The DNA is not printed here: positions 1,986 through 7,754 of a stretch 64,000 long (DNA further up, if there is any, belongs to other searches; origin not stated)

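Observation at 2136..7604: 1.8k-aa single-polypeptide polymerase/terminator: pyruvyltransferase, coiled coil, GT4, GT2, GT4, Zn-ribbon, methyltransferase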

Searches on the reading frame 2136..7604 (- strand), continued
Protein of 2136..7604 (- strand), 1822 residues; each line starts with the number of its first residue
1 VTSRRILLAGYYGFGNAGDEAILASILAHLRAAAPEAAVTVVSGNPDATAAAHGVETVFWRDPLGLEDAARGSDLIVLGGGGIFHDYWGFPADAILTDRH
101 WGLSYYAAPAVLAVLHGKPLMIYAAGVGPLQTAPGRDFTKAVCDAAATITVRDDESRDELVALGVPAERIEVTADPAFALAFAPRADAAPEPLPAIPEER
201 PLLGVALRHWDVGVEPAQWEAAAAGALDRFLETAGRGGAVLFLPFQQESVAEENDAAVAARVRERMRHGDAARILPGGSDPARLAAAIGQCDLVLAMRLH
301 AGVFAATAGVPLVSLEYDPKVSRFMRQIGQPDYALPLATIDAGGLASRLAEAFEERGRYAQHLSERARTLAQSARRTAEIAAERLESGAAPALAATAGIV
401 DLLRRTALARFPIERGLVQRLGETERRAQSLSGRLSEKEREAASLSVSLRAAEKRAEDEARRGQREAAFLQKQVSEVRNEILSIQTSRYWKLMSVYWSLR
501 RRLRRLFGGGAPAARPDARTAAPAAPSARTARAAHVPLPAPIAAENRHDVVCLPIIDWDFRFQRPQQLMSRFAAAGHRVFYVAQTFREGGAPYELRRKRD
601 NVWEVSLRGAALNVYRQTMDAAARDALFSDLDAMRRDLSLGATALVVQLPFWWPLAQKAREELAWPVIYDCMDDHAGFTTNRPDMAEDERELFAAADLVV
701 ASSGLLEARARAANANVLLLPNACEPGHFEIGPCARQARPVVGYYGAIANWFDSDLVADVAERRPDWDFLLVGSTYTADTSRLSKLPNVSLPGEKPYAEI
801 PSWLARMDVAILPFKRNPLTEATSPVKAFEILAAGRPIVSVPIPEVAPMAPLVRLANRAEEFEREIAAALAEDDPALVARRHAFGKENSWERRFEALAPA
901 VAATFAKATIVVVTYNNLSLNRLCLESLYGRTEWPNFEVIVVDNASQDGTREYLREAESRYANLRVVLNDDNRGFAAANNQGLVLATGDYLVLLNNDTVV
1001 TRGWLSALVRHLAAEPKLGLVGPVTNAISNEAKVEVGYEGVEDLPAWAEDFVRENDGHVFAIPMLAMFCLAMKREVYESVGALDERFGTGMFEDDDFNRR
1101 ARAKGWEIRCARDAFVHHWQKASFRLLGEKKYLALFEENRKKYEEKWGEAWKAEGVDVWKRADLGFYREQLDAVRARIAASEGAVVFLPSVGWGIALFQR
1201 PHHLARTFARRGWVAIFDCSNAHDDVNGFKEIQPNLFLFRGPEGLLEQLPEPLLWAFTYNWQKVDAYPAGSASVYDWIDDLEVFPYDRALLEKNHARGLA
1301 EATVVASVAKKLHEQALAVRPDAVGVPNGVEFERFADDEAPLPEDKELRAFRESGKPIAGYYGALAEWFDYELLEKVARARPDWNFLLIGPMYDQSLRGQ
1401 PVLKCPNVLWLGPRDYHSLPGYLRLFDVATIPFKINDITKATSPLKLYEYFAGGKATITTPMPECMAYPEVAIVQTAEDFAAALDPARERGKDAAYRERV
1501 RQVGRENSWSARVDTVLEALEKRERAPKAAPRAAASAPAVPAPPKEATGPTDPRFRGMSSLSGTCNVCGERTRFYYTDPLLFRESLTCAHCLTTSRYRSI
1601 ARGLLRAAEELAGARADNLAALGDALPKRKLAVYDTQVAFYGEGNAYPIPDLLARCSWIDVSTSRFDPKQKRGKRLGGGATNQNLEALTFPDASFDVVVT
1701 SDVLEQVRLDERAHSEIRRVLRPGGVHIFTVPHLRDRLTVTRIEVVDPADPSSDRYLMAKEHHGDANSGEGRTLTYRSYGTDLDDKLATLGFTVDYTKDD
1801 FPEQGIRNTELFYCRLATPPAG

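Call 43: search_protein_families(library=pfam, proteins=[L022:150-3848:+, L022:5512-7044:+, L022:7841-9079:+, L022:9095-10111:+, L022:10127-12751:+, L022:12767-13984:+, L022:13981-15102:+, L022:15351-17120:+, L009:8040-9542:+, L009:9548-12334:+], max_evalue=0.001)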
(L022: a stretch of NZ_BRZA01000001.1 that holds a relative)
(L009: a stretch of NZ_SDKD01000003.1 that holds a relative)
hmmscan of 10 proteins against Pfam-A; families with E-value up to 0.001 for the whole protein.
L022:150-3848:+ (1232 aa): 1 family
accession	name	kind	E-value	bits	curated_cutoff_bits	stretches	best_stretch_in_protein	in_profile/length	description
PF00395.25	SLH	-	2.9e-19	69.2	20.8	1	71-100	14-43/44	S-layer homology domain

L022:5512-7044:+ (510 aa): 1 family
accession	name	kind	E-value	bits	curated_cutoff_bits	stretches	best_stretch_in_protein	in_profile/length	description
PF04932.20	Wzy_C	-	2.8e-22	79.5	31.7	1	255-443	2-149/149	O-Antigen ligase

L022:7841-9079:+ (412 aa): 5 families
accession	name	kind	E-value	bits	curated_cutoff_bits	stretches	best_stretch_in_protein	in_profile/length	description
PF00005.33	ABC_tran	-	1.4e-22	81.2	25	1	44-176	1-136/137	ABC transporter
PF14524.12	Wzt_C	-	2.8e-19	69.9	30.4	1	264-399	3-139/143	Wzt C-terminal domain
PF13304.12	AAA_21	-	6.8e-05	23.5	27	1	58-77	3-22/304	AAA domain, putative AbiEii toxin, Type IV TA system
PF13401.12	AAA_22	-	0.0001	23.1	27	1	58-204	9-121/130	AAA domain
PF13555.12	AAA_29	-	0.00017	21.7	27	1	48-82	16-50/61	P-loop containing region of AAA domain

L022:9095-10111:+ (338 aa): 6 families
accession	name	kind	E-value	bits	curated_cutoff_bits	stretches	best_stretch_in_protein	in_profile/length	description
PF13847.12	Methyltransf_31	-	1.3e-13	51.3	27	1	50-144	4-109/145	Methyltransferase domain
PF08242.18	Methyltransf_12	-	1.7e-11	45.1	30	1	55-134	2-90/98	Methyltransferase domain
PF13649.12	Methyltransf_25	-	2.4e-11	44.6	27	1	53-132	1-89/97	Methyltransferase domain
PF13489.12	Methyltransf_23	-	3e-11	43.8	27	1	47-152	20-128/164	Methyltransferase domain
PF08241.18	Methyltransf_11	-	4e-09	37.4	21.2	1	55-133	2-84/95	Methyltransferase domain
PF05175.20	MTS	-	0.00057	20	23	0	35-140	22-130/170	Methyltransferase small domain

L022:10127-12751:+ (874 aa): 6 families
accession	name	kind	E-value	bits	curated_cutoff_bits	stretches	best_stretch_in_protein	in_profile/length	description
PF00535.33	Glycos_transf_2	-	1.5e-30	106.8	23.3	1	506-674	1-164/168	Glycosyl transferase family 2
PF13641.12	Glyco_tranf_2_3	-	8.6e-13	49.3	27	1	503-731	1-227/230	Glycosyltransferase like family 2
PF13692.12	Glyco_trans_1_4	-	2.4e-11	44.5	27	1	351-467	21-140/142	Glycosyl transferases group 1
PF00534.26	Glycos_transf_1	-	9.3e-09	35.5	26.4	1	329-441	8-125/172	Glycosyl transferases group 1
PF10111.15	Glyco_tranf_2_2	-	7.7e-06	26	27.3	1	515-612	9-116/276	Glycosyltransferase like family 2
PF13524.12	Glyco_trans_1_2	-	0.00011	22.6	25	1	353-464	5-109/144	Glycosyl transferase-like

L022:12767-13984:+ (405 aa): 3 families
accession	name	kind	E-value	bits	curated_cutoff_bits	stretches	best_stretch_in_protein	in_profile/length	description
PF13692.12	Glyco_trans_1_4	-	5.7e-08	33.6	27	1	262-375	24-141/142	Glycosyl transferases group 1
PF00534.26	Glycos_transf_1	-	8.2e-08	32.4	26.4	1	237-388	11-168/172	Glycosyl transferases group 1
PF13524.12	Glyco_trans_1_2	-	1.1e-06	29.1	25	1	271-403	17-144/144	Glycosyl transferase-like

L022:13981-15102:+ (373 aa): 2 families
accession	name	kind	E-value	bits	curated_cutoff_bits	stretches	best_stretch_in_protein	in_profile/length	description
PF00534.26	Glycos_transf_1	-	2e-15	57.2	26.4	1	204-341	6-153/172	Glycosyl transferases group 1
PF13692.12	Glyco_trans_1_4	-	1.3e-08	35.6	27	1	212-323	2-117/142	Glycosyl transferases group 1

L022:15351-17120:+ (589 aa): 0 families

L009:8040-9542:+ (500 aa): 17 families
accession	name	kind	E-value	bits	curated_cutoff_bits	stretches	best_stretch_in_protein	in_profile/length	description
PF13847.12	Methyltransf_31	-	1.6e-26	93.2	27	1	36-158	2-123/145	Methyltransferase domain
PF08241.18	Methyltransf_11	-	7.1e-24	84.7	21.2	1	42-136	1-95/95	Methyltransferase domain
PF13649.12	Methyltransf_25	-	1.9e-21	77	27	1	41-132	1-97/97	Methyltransferase domain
PF08242.18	Methyltransf_12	-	1.7e-15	58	30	1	42-134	1-98/98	Methyltransferase domain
PF13489.12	Methyltransf_23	-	1.7e-15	57.6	27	1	28-146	15-126/164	Methyltransferase domain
PF02353.26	CMAS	-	3.7e-15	56.4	27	1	28-146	53-174/273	Mycolic acid cyclopropane synthetase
PF01209.24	Ubie_methyltran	-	1.8e-09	37.7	20.1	1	35-152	45-167/233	ubiE/COQ5 methyltransferase family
PF06325.19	PrmA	-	3.4e-09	37.1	22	1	33-160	157-282/296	Ribosomal protein L11 methyltransferase (PrmA)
PF13118.11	DUF3972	-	1.5e-08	35.6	26.2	0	244-288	79-123/125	Protein of unknown function (DUF3972)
PF14772.11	NYD-SP28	-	3.9e-08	33.7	22.1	0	243-273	68-98/102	Sperm tail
PF08003.17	Methyltransf_9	-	9.6e-07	28.5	23.8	1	39-138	117-219/315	Protein of unknown function (DUF1698)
PF08614.16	ATG16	-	1e-06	29.5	33.7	0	256-345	73-162/200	Autophagy protein 16 (ATG16)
PF05175.20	MTS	-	1.5e-06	28.4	23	1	37-145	31-147/170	Methyltransferase small domain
PF02475.24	TRM5-TYW2_MTfase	-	4.8e-06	27.1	28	1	34-134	33-133/164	TRM5/TYW2 methyltransferase domain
PF01135.25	PCMT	-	2e-05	24.9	20.3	1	28-91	68-129/210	Protein-L-isoaspartate(D-aspartate) O-methyltransferase (PCMT)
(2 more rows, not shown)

L009:9548-12334:+ (928 aa): 5 families
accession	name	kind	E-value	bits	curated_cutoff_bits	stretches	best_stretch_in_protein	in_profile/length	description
PF00535.33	Glycos_transf_2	-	8.8e-33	114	23.3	1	527-664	1-132/168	Glycosyl transferase family 2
PF13641.12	Glyco_tranf_2_3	-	5.2e-20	72.9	27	1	524-751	1-226/230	Glycosyltransferase like family 2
PF13692.12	Glyco_trans_1_4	-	3.4e-13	50.5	27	1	371-488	21-141/142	Glycosyl transferases group 1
PF00534.26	Glycos_transf_1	-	1.9e-09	37.7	26.4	1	359-494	18-163/172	Glycosyl transferases group 1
PF13524.12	Glyco_trans_1_2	-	4.8e-06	27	25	1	373-511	5-139/144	Glycosyl transferase-like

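Call 73: search_protein_families(library=pfam, proteins=[L004:17174-19051:-, L004:18963-20846:-, L004:20658-23705:+, L004:23288-25480:-], max_evalue=0.001)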
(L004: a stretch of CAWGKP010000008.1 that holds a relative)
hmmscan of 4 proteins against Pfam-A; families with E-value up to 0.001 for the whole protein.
L004:17174-19051:- (625 aa): 1 family
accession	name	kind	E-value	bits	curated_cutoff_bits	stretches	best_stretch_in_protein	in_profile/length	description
PF13231.12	PMT_2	-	2e-06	28.6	26.1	1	202-330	24-153/160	Dolichyl-phosphate-mannose-protein mannosyltransferase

L004:18963-20846:- (627 aa): 0 families

L004:20658-23705:+ (1015 aa): 1 family
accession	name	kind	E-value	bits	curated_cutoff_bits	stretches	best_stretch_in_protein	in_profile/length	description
PF13231.12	PMT_2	-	1.1e-07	32.7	26.1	1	138-289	1-151/160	Dolichyl-phosphate-mannose-protein mannosyltransferase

L004:23288-25480:- (730 aa): 5 families
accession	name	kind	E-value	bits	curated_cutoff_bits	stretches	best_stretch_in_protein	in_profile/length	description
PF01833.30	TIG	-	2.4e-14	53.5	20.9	1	353-431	2-81/84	IPT/TIG domain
PF00395.25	SLH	-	6.6e-08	32.8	20.8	0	563-605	2-44/44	S-layer homology domain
PF00413.30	Peptidase_M10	-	1.1e-05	25.9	24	1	278-340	105-159/159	Matrixin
PF13688.12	Reprolysin_5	-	0.00012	22.9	27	1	224-322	108-189/196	Metallo-peptidase family M12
PF12388.14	Peptidase_M57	-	0.0002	21.6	21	1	271-315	123-168/212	Dual-action HEIGH metallo-peptidase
